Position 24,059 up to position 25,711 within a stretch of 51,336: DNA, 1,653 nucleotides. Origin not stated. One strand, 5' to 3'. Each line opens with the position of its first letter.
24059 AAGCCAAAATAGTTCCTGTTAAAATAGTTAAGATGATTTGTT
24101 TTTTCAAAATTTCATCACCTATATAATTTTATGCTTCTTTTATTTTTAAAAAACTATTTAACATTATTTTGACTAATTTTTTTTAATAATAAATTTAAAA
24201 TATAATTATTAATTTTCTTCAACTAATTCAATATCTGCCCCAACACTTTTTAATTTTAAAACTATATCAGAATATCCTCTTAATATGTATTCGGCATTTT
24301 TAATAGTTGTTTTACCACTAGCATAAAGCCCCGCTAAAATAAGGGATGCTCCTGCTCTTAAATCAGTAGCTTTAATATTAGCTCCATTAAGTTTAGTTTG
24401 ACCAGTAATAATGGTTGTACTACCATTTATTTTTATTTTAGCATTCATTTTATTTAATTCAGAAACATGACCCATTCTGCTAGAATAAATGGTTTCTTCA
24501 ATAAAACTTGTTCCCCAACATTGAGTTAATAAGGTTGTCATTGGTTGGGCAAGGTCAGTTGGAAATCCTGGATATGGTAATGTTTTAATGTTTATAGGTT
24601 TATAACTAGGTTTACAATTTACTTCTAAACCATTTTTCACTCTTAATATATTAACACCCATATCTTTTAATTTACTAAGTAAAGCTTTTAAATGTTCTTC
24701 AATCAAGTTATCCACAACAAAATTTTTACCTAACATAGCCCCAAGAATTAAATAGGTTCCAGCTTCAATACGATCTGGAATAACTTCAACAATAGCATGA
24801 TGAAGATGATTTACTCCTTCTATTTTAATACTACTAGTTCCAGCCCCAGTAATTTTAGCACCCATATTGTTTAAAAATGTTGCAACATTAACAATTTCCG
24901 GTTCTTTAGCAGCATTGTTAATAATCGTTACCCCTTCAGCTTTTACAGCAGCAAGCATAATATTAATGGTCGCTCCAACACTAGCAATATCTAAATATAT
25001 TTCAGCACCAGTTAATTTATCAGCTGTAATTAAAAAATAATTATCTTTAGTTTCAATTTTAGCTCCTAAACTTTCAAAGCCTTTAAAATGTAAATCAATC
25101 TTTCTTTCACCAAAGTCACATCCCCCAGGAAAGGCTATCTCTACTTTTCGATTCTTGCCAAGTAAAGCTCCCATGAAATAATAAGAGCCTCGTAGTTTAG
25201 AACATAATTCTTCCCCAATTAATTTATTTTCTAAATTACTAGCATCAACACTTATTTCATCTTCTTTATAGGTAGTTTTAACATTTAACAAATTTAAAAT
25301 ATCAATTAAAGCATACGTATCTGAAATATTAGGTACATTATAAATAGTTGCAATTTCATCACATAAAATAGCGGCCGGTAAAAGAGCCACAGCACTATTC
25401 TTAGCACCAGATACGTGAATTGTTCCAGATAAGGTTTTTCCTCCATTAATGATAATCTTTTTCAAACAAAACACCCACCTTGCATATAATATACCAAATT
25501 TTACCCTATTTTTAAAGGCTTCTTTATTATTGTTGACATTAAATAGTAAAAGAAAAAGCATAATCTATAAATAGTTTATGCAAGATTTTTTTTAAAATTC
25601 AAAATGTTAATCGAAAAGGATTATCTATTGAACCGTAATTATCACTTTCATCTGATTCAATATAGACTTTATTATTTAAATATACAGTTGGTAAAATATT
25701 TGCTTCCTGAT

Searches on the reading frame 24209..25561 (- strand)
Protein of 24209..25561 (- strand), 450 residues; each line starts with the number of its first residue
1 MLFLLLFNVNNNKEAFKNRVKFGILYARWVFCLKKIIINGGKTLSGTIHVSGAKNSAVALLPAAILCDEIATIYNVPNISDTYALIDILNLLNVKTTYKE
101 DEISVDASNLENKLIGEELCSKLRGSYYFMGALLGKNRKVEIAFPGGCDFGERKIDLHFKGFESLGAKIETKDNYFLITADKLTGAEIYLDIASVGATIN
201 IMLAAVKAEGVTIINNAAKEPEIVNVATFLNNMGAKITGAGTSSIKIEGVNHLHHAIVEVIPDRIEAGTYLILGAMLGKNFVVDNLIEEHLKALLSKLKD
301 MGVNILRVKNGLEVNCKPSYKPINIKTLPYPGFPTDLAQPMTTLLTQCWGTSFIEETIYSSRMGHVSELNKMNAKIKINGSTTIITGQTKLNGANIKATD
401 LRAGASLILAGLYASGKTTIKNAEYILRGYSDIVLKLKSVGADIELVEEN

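Call 5: search_protein_families(library=pfam, proteins=[window:24209-25561:-])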
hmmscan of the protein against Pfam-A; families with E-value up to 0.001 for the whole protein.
window:24209-25561:- (450 aa): 1 family
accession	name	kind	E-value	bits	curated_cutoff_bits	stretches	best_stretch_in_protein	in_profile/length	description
PF00275.25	EPSP_synthase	-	6.2e-87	292.5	22.8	1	39-436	2-416/417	EPSP synthase (3-phosphoshikimate 1-carboxyvinyltransferase)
